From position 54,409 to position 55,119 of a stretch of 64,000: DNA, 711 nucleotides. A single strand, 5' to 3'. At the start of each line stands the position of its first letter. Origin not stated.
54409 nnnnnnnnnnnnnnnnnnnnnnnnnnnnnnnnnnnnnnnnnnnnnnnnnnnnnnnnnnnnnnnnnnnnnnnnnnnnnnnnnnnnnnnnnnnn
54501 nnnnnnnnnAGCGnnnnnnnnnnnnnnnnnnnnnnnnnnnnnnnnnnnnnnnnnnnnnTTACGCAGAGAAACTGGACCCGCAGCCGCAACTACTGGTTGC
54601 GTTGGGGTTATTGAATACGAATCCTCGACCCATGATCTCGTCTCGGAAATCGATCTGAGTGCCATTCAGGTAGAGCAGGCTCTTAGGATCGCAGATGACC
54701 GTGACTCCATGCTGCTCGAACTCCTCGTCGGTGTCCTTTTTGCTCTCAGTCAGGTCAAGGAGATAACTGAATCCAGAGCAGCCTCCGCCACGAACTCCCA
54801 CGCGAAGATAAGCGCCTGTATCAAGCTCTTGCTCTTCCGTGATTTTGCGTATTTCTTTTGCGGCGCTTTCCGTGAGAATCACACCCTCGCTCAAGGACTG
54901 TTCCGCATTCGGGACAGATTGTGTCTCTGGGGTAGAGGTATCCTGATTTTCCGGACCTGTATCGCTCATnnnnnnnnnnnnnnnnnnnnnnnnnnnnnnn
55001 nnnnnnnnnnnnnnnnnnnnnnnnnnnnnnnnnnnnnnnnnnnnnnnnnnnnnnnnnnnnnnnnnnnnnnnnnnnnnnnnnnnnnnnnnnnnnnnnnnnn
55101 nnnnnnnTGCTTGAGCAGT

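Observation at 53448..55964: Inverted four-gene island (S8 protease, IscA, Cys-rich protein, DUF4326) followed by a 250-380 nt divergent intergenic region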

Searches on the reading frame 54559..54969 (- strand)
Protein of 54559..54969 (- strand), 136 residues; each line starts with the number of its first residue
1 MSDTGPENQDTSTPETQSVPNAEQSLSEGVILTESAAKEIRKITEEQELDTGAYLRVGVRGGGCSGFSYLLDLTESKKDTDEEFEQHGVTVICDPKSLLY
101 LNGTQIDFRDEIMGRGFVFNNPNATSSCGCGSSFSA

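Call 5: search_protein_families(library=pfam, proteins=[window:54559-54969:-], max_evalue=0.01)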
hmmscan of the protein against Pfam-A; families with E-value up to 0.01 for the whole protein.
window:54559-54969:- (136 aa): 1 family
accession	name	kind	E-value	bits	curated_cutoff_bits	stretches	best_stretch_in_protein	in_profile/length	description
PF01521.26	Fe-S_biosyn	-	8.3e-21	74.7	26.3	1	32-131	5-109/110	Iron-sulphur cluster biosynthesis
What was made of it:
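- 54559..54969 (-): A-type Fe-S cluster carrier (IscA/ErpA family, 136 aa), host-derived from Phycisphaerales-like bacteria, with a T/S/P/Q-rich N-terminal extension. PF01521 (call 5).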

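Call 7: search_protein_families(library=phrogs, proteins=[window:54559-54969:-], max_evalue=0.001)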
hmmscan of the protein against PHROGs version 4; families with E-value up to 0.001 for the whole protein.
window:54559-54969:- (136 aa): 1 family
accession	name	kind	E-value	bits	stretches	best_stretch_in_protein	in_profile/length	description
phrog_17776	-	unknown function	8.6e-35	120.4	1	29-135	6-111/112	-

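Call 21: find_homologous_proteins(query=window:54559-54969:-, max_evalue=1e-10)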
Query window:54559-54969:- (136 aa): 7997 proteins with E <= 1e-10 among 8000 candidates; the best 120 are listed.
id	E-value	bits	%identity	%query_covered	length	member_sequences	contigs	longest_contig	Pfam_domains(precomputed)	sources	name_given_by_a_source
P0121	2.1e-84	298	100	100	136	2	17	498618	PF01521.27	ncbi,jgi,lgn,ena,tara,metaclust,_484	tara:strand:- start:437457 stop:437867 length:411 start_codon:yes stop_codon:yes gene_type:complete|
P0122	5.6e-55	203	79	72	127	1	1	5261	PF01521.27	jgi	jgi:iron-sulfur cluster assembly protein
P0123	6.2e-55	203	75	89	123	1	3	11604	PF01521.27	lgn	-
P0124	1.2e-54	202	74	84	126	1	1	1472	PF01521.27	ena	-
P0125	1.3e-54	201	81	71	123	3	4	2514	PF01521.27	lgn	-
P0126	1.9e-54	201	72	85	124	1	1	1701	PF01521.27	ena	-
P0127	3.1e-54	200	74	93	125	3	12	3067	PF01521.27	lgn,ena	-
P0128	3.6e-54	200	73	79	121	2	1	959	PF01521.27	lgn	-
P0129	4.8e-54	200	73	81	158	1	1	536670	PF01521.27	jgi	jgi:iron-sulfur cluster assembly protein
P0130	5.8e-54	199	74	89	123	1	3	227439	PF01521.27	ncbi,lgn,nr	ncbi:MAG: hypothetical protein HBSAPP03_17060 [Phycisphaerae bacterium]|nr:MAG: hypothetical protein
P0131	9.2e-54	199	70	86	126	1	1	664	PF01521.27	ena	-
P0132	9.9e-54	199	72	85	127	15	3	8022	PF01521.27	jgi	jgi:iron-sulfur cluster assembly protein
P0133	1.2e-53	198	71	85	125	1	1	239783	PF01521.27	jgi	jgi:iron-sulfur cluster assembly protein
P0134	1.3e-53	198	72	81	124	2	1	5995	PF01521.27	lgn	-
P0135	1.7e-53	198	72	90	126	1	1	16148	PF01521.27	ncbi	-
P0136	2.0e-53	198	72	93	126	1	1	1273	PF01521.27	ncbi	-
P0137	2.1e-53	198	75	81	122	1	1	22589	PF01521.27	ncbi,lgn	ncbi:MAG: iron-sulfur cluster insertion protein ErpA [Phycisphaerales bacterium]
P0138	3.0e-53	197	71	85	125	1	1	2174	PF01521.27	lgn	-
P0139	3.4e-53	197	79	74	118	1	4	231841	PF01521.27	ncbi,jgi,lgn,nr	ncbi:MAG: iron-sulfur cluster insertion protein ErpA [Phycisphaeraceae bacterium]|jgi:iron-sulfur cl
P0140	3.5e-53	197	74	88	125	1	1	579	PF01521.27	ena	-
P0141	3.6e-53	197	75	85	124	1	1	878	PF01521.27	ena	-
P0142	3.7e-53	197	80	71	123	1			PF01521.27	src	-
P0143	4.4e-53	197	71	79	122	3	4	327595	PF01521.27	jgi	jgi:iron-sulfur cluster assembly protein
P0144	4.7e-53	196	73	89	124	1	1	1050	PF01521.27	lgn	-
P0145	4.8e-53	196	70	83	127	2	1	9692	PF01521.27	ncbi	-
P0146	5.3e-53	196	78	73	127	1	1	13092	PF01521.27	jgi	jgi:iron-sulfur cluster assembly protein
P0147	5.5e-53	196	70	93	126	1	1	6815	PF01521.27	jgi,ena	jgi:iron-sulfur cluster assembly protein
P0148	6.0e-53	196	74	76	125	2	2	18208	PF01521.27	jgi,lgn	jgi:iron-sulfur cluster assembly protein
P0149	6.3e-53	196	72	85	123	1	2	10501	PF01521.27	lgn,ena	-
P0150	6.3e-53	196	75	86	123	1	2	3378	PF01521.27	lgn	-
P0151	6.7e-53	196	71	78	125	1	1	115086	PF01521.27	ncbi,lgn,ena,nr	ncbi:MAG: iron-sulfur cluster insertion protein ErpA [Phycisphaerales bacterium]|nr:iron-sulfur clus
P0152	6.9e-53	196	73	82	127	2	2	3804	PF01521.27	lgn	-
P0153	6.9e-53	196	74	76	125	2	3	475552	PF01521.27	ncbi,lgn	-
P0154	8.0e-53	196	72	85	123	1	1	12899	PF01521.27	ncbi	-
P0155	8.2e-53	196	75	78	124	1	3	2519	PF01521.27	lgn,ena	-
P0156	8.6e-53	196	77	82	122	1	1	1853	PF01521.27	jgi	jgi:iron-sulfur cluster assembly protein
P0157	8.6e-53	196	76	76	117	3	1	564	PF01521.27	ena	-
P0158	9.0e-53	196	77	81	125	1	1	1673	PF01521.27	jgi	-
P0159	9.9e-53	195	67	96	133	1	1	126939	PF01521.27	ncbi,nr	ncbi:MAG: iron-sulfur cluster assembly accessory protein [Phycisphaerales bacterium]|nr:iron-sulfur 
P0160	9.9e-53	195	74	85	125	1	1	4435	PF01521.27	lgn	-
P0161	1.0e-52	195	80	71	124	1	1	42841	PF01521.27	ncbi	ncbi:MAG: iron-sulfur cluster assembly accessory protein [Planctomycetota bacterium]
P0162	1.1e-52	195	75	83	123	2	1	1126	PF01521.27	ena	-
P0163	1.1e-52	195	75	78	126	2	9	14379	PF01521.27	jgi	jgi:iron-sulfur cluster assembly protein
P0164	1.1e-52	195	70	82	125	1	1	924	PF01521.27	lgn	-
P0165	1.1e-52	195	75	83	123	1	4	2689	PF01521.27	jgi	jgi:iron-sulfur cluster assembly protein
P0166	1.1e-52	195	72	85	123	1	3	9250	PF01521.27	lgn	-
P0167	1.3e-52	195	76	71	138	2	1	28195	PF01521.27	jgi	jgi:iron-sulfur cluster assembly protein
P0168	1.4e-52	195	70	85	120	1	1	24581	PF01521.27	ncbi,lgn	ncbi:MAG: iron-sulfur cluster insertion protein ErpA [Planctomycetota bacterium]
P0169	1.5e-52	195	77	84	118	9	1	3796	PF01521.27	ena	-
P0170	1.5e-52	195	78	79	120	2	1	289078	PF01521.27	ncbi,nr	ncbi:MAG: iron-sulfur cluster insertion protein ErpA [Phycisphaerales bacterium]|nr:iron-sulfur clus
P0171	1.6e-52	195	72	85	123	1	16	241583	PF01521.27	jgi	jgi:iron-sulfur cluster assembly protein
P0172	1.6e-52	195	71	85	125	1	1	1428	PF01521.27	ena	-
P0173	1.7e-52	195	71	79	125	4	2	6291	PF01521.27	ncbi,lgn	ncbi:MAG: iron-sulfur cluster insertion protein ErpA [Phycisphaerales bacterium]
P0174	1.9e-52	195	70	83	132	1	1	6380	PF01521.27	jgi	jgi:iron-sulfur cluster assembly protein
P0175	1.9e-52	194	70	80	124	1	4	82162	PF01521.27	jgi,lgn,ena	-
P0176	1.9e-52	194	79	80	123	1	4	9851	PF01521.27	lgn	-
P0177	2.0e-52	194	74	89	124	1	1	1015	PF01521.27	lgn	-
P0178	2.6e-52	194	75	73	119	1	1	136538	PF01521.27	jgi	jgi:iron-sulfur cluster assembly protein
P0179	2.7e-52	194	79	71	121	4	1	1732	PF01521.27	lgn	-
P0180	2.7e-52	194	77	71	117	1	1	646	PF01521.27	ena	-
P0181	2.8e-52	194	77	73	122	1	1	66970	PF01521.27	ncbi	ncbi:MAG: iron-sulfur cluster assembly accessory protein [Planctomycetota bacterium]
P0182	2.8e-52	194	71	76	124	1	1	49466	PF01521.27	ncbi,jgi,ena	-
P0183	2.9e-52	194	73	88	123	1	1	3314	PF01521.27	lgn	-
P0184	3.0e-52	194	72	80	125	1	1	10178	PF01521.27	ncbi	-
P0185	3.0e-52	194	68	85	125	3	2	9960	PF01521.27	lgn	-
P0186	3.2e-52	194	78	72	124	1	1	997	PF01521.27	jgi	jgi:iron-sulfur cluster assembly protein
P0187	3.2e-52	194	77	81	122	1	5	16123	PF01521.27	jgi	jgi:iron-sulfur cluster assembly protein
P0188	3.3e-52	194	79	70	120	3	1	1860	PF01521.27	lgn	-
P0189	3.3e-52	194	76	72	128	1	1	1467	PF01521.27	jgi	-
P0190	3.4e-52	194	75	84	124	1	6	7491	PF01521.27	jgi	jgi:iron-sulfur cluster assembly protein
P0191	3.5e-52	194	70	81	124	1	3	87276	PF01521.27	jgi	jgi:iron-sulfur cluster assembly protein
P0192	3.6e-52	194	72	73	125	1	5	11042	PF01521.27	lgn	-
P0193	3.8e-52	194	74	89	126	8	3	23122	PF01521.27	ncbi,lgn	-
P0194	3.8e-52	194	72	92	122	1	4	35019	PF01521.27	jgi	-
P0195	3.9e-52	193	72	74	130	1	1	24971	PF01521.27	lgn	-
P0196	3.9e-52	193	79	71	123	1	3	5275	PF01521.27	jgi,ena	jgi:iron-sulfur cluster assembly protein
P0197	4.0e-52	193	74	74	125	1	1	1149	PF01521.27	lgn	-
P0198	4.1e-52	193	74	76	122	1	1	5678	PF01521.27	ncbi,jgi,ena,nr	ncbi:MAG TPA: iron-sulfur cluster assembly accessory protein [Planctomycetota bacterium]|nr:iron-sul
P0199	4.1e-52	193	76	74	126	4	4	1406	PF01521.27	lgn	-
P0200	4.6e-52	193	75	73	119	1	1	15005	PF01521.27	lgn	-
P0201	4.7e-52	193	68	85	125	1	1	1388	PF01521.27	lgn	-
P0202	5.3e-52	193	79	79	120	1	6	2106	PF01521.27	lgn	-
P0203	5.4e-52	193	71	92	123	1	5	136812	PF01521.27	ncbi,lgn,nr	ncbi:MAG: iron-sulfur-binding protein [Phycisphaerae bacterium]|nr:Iron-sulfur cluster insertion pro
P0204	5.8e-52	193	79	80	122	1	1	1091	PF01521.27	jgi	jgi:iron-sulfur cluster assembly protein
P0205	5.9e-52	193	79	79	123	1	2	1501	PF01521.27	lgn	-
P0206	6.1e-52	193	77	80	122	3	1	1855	PF01521.27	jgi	jgi:iron-sulfur cluster assembly protein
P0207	6.2e-52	193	75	74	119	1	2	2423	PF01521.27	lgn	-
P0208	6.3e-52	193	76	72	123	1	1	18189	PF01521.27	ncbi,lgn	-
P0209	6.3e-52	193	77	81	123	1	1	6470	PF01521.27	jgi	jgi:iron-sulfur cluster assembly protein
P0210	6.3e-52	193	71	82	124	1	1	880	PF01521.27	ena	-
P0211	6.3e-52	193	70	93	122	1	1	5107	PF01521.27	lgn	-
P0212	6.6e-52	193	68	89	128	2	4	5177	PF01521.27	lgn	-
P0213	6.6e-52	193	79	72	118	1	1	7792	PF01521.27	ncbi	-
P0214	6.7e-52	193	70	93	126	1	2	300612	PF01521.27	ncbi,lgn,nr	ncbi:hypothetical protein PHYC_01080 [Phycisphaerales bacterium]|nr:hypothetical protein PHYC_01080 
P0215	6.8e-52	193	74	78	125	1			PF01521.27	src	-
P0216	7.3e-52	193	71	86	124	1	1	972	PF01521.27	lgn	-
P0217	7.3e-52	193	74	85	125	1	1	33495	PF01521.27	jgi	jgi:iron-sulfur cluster assembly protein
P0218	7.7e-52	193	77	71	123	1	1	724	PF01521.27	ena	-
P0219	7.9e-52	192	71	85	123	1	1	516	PF01521.27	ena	-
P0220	8.0e-52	192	71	85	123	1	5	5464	PF01521.27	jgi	jgi:iron-sulfur cluster assembly protein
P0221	8.2e-52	192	77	74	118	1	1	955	PF01521.27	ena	-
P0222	9.6e-52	192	79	79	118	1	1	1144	PF01521.27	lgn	-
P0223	9.8e-52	192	72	88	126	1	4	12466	PF01521.27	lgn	-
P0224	1.0e-51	192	70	82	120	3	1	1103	PF01521.27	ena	-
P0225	1.1e-51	192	69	82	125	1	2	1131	PF01521.27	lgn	-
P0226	1.1e-51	192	71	85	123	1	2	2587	PF01521.27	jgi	jgi:iron-sulfur cluster assembly protein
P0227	1.1e-51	192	71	85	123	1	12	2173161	PF01521.27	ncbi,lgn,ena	-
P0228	1.1e-51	192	77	72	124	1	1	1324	PF01521.27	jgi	jgi:iron-sulfur cluster assembly accessory protein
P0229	1.1e-51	192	69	85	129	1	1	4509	PF01521.27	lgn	-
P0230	1.1e-51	192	70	85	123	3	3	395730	PF01521.27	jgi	jgi:iron-sulfur cluster assembly protein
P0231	1.1e-51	192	71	82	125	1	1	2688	PF01521.27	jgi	-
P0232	1.2e-51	192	69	85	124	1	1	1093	PF01521.27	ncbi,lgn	ncbi:MAG: iron-sulfur cluster assembly accessory protein [Planctomycetota bacterium]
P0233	1.2e-51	192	77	80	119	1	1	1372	PF01521.27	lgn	-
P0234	1.2e-51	192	79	79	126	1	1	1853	PF01521.27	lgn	-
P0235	1.2e-51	192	76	80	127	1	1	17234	PF01521.27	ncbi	ncbi:MAG: iron-sulfur cluster insertion protein ErpA [Phycisphaerales bacterium]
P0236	1.3e-51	192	71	83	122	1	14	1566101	PF01521.27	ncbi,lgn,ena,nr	ncbi:MAG: iron-sulfur cluster assembly accessory protein [Phycisphaeraceae bacterium]|nr:iron-sulfur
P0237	1.3e-51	192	76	74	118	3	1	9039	PF01521.27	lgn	-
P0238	1.3e-51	192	77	71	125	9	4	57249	PF01521.27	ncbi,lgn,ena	-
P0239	1.4e-51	192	72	84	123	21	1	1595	PF01521.27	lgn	-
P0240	1.4e-51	192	77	79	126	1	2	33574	PF01521.27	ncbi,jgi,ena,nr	ncbi:MAG TPA: iron-sulfur cluster insertion protein ErpA [Phycisphaerales bacterium]|nr:iron-sulfur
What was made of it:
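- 54559..54969 (-): Metagenomic relatives are 67-81% identical and, where named, are Planctomycetota (call 21).
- On ErpA equivalog (NF010147): The nearest named homologues are annotated ErpA (call 21).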

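Call 63: search_dna_similar(query=window:54559-54969:-, collection=phages, mode=protein, max_evalue=0.00001, max_rows=15)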
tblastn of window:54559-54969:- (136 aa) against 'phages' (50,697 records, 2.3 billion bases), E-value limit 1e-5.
Records with a match: 11; places in all: 11; records where one place covers at least 80% of the query: 4.
Best place of each record, by identity: <60% 11.
By first word of the organism name: Acinetobacter 4; Staphylococcus 2; uncultured 2; Salmonella 2; Escherichia 1.
By host as written in the record: - 6; Staphylococcus aureus 2; Salmonella enterica subsp. enterica serovar Kentucky 1; Escherichia coli O157:H7 ATCC 43895 1; Homo sapiens 1.
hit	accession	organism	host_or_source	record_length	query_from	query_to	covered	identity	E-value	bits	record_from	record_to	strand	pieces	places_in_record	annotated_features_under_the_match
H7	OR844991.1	Staphylococcus phage SA 1306 Kay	Staphylococcus aureus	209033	30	134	77%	46.7%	3e-24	102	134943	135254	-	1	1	record has no annotation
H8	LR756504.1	uncultured phage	metagenomic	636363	32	135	76%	47.1%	6e-23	98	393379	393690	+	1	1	record has no annotation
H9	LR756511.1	uncultured phage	metagenomic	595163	30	135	78%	45.5%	1e-21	95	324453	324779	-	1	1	record has no annotation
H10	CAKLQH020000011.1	Acinetobacter phage MD-2021a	not known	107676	30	136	79%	43.0%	1e-21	95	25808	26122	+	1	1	iscA: iron-sulfur cluster assembly protein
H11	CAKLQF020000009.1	Acinetobacter phage MD-2021a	not known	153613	30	136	79%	43.0%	1e-21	95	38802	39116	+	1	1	iscA: iron-sulfur cluster assembly protein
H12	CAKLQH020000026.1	Acinetobacter phage MD-2021a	not known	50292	27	135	80%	42.2%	9e-21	92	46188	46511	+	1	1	yadR: iron-sulfur cluster insertion protein ErpA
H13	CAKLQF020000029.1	Acinetobacter phage MD-2021a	not known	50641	27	135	80%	42.2%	9e-21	92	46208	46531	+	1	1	yadR: iron-sulfur cluster insertion protein ErpA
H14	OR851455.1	Salmonella phage S.Kent 1-2-1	Salmonella enterica subsp. enterica ...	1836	30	134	77%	42.9%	1e-19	89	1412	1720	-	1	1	record has no annotation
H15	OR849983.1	Staphylococcus phage SA 1298 Kay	Staphylococcus aureus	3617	30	130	74%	44.6%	1e-21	95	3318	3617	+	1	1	record has no annotation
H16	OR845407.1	Escherichia phage ECO95 1-6-1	Escherichia coli O157:H7 ATCC 43895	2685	23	135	83%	39.3%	7e-20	89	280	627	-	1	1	record has no annotation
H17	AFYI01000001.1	Salmonella enterica subsp. enterica serovar Infantis str. ...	Homo sapiens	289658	23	135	83%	39.3%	9e-20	89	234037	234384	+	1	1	iron-sulfur cluster assembly accessory protein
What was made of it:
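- On Phage auxiliary metabolic gene (host-derived): The nearest GenBank phage IscA genes are only 45-47% identical (call 63).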

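Call 65: search_protein_families(library=padloc, proteins=[window:54559-54969:-], max_evalue=0.001)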
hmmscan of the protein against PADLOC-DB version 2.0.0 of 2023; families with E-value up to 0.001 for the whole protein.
window:54559-54969:- (136 aa): 0 families

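Call 66: search_protein_families(library=ncbifam, proteins=[window:54559-54969:-], max_evalue=0.001)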
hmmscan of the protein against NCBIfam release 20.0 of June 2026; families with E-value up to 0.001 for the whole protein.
window:54559-54969:- (136 aa): 10 families
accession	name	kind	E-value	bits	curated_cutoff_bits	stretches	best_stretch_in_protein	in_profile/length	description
TIGR00049.1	TIGR00049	subfamily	1.5e-37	128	58.8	1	30-135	1-105/106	iron-sulfur cluster assembly accessory protein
NF010147.0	PRK13623.1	equivalog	2.9e-33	114.5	117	1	25-135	5-114/115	iron-sulfur cluster insertion protein ErpA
TIGR01997.1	sufA_proteo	equivalog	1.5e-30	105.5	136.2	1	30-135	3-106/107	Fe-S cluster assembly scaffold SufA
TIGR02011.1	IscA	equivalog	2.3e-29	101.7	150.6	1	31-135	2-104/105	iron-sulfur cluster assembly protein IscA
NF007049.0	PRK09502.1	equivalog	5.7e-28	97.2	181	1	30-135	3-106/107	iron-sulfur cluster assembly protein IscA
NF007050.0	PRK09504.1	equivalog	2.7e-24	85.6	161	1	21-135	9-121/122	Fe-S cluster assembly scaffold SufA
NF038090.1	IscA_HesB_Se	subfamily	4.4e-12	46.2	85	1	32-132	4-101/101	IscA/HesB family protein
TIGR03341.1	YhgI_GntY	equivalog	1.6e-07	31.3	269.35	1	31-125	2-96/190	Fe-S biogenesis protein NfuA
NF008392.0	PRK11190.1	equivalog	1.4e-05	25.1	268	1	31-125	3-97/192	Fe-S biogenesis protein NfuA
TIGR01911.1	HesB_rel_seleno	subfamily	0.0002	21.9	66.35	1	30-118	4-90/92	HesB-like protein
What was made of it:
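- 54559..54969 (-): The ErpA model NF010147 scores 114.5 against 117 (call 66).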

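Call 80: find_related_loci(query=A1, collection=genome_contigs, flank=1500)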
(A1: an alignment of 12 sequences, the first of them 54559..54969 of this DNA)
Query A1 (136 aa) in genome_contigs; peptide patterns used: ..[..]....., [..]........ (x = any residue, [..] = any of these).
600 stretches matched a pattern (row limit reached: there are more); 578 encode a relative of the query (tblastn E <= 1e-3); the best 80 are kept; 80 distinct loci.
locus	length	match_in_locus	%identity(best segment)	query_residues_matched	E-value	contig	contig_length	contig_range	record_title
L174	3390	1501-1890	69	8-136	3e-59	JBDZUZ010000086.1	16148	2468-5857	MAG: Planctomycetaceae bacterium isolate PE_seawater31 NODE_923_length_16148, whole genome shotgun sequence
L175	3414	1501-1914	67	8-135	5e-59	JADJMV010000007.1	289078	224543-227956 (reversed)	MAG: Phycisphaerales bacterium isolate EsbW_18-Q3-R4-48_BATAC.72 tig00007172-10-2881190, whole genome shotgun sequence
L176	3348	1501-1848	73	20-134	3e-57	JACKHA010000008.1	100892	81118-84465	MAG: Phycisphaeraceae bacterium isolate HK-STAS-PLAN-5 HK-STAS-PLAN-5_8, whole genome shotgun sequence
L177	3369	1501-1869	70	10-136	3e-57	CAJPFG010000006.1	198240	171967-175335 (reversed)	Phycisphaerales bacterium genome assembly, contig: PHYC_6, whole genome shotgun sequence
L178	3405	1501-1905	66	3-136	4e-57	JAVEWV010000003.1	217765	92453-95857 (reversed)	MAG: Phycisphaerales bacterium isolate BF4_154 NODE_99_length_217765_cov_6.313654_Biofilm4, whole genome shotgun sequenc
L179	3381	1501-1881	70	12-136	6e-57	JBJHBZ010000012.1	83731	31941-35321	MAG: Phycisphaerales bacterium isolate SF2967_J5348.metabat2_refined.065 NODE_358_length_83731_cov_1.915877, whole genom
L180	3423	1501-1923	65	6-136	5e-57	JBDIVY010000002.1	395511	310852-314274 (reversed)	MAG: Phycisphaerales bacterium isolate Bin_30 NODE_11_length_395511_cov_10.179954, whole genome shotgun sequence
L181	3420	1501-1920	64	6-135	9e-57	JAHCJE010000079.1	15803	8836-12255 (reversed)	MAG: Phycisphaeraceae bacterium isolate TGS_PLA3 PLA3_79, whole genome shotgun sequence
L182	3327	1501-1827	78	29-136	9e-57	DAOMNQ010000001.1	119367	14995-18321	MAG TPA_asm: Phycisphaerales bacterium isolate AMR_MDS_5908 NODE_71_length_119367_cov_4.647982, whole genome shotgun seq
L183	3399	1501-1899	67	2-134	1e-56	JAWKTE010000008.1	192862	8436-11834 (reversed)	MAG: Phycisphaerales bacterium isolate AC1.149 AC1.149.fa-8, whole genome shotgun sequence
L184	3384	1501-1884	67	7-135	7e-57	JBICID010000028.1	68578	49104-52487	MAG: Phycisphaerales bacterium JB040 k141_141048, whole genome shotgun sequence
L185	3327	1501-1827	78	29-136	1e-56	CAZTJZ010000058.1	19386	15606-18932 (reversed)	MAG TPA_asm: uncultured Phycisphaeraceae bacterium isolate SRP189682_co2_282 genome assembly, contig: NODE_4262_length_1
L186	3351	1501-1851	75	21-136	1e-56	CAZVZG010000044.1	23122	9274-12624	MAG TPA_asm: uncultured Phycisphaeraceae bacterium isolate SRP263991_co5_621 genome assembly, contig: NODE_4412_length_2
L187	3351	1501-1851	70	10-136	1e-56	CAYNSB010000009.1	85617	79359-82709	MAG TPA_asm: uncultured Phycisphaeraceae bacterium isolate SRP189682_co1_57 genome assembly, contig: NODE_194_length_856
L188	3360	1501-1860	69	11-136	2e-56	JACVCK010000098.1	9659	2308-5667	MAG: Phycisphaerales bacterium isolate Desfum bin_11_GBBB05 NODE_450_length_9659_cov_3.931599, whole genome shotgun sequ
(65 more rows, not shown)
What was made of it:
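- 54559..54969 (-): The best 80 species genomes are almost all Phycisphaerales, Phycisphaeraceae or Planctomycetota at 59-78% identity (call 80).
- On Phage auxiliary metabolic gene (host-derived): The best 80 species-genome hits are almost all Phycisphaerales or Planctomycetota (call 80).
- IscA is clearly of bacterial (Phycisphaerales) origin (calls 21, 80).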
